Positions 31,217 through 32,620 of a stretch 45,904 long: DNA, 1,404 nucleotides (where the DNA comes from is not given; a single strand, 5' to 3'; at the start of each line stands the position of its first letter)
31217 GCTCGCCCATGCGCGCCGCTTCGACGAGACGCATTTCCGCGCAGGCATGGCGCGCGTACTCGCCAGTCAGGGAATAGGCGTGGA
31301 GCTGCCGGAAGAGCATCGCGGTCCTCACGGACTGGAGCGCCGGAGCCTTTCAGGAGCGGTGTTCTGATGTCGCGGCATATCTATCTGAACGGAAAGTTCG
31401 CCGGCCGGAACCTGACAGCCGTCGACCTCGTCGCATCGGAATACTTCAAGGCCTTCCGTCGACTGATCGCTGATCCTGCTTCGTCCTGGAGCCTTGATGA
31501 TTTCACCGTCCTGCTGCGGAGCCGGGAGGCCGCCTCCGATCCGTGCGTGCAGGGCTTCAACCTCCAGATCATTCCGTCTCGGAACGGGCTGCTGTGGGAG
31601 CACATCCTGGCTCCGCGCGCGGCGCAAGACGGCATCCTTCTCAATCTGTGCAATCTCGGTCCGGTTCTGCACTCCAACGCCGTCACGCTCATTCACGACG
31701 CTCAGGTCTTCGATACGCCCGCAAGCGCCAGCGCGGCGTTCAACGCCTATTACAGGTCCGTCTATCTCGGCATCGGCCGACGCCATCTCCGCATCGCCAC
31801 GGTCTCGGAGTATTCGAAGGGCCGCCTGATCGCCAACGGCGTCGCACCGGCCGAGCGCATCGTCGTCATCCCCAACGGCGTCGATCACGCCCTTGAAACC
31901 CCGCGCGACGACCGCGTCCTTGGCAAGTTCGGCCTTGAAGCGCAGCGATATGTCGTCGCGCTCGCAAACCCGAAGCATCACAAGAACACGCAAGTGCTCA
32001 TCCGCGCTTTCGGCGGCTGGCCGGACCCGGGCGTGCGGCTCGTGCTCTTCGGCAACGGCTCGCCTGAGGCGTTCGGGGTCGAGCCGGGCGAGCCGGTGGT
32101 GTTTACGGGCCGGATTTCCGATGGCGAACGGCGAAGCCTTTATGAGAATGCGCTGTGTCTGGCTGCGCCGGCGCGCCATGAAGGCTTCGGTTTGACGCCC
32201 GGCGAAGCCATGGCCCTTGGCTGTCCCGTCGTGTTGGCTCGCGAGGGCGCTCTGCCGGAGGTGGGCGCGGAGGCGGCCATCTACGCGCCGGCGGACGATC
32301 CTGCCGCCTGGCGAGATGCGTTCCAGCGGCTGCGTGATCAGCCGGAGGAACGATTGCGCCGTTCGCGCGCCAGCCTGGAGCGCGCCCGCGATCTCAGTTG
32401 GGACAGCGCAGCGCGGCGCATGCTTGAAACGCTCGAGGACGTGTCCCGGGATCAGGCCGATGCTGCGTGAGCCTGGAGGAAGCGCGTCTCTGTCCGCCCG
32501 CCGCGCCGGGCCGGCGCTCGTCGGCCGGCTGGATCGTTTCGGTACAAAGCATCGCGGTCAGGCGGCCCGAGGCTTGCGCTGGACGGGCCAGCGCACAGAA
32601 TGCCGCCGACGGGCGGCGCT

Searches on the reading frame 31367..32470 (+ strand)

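Call 55: search_protein_families(library=pfam, proteins=[window:31367-32470:+], max_evalue=0.001)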
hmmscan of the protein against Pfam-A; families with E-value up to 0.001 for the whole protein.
window:31367-32470:+ (367 aa): 5 families
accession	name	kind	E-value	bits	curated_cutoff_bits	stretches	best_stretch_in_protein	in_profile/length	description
PF00534.26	Glycos_transf_1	-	1.2e-17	64.5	26.4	1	192-335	14-168/172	Glycosyl transferases group 1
PF13692.12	Glyco_trans_1_4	-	1.5e-17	64.7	27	1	196-322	4-139/142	Glycosyl transferases group 1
PF13439.12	Glyco_transf_4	-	4.3e-07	30.5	28.5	1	106-175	100-169/170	Glycosyltransferase Family 4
PF20706.3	GT4-conflict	-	3.2e-06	26.8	26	1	257-351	277-384/385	Family 4 Glycosyltransferase in conflict systems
PF13524.12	Glyco_trans_1_2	-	0.00022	21.6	25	1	221-352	13-142/144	Glycosyl transferase-like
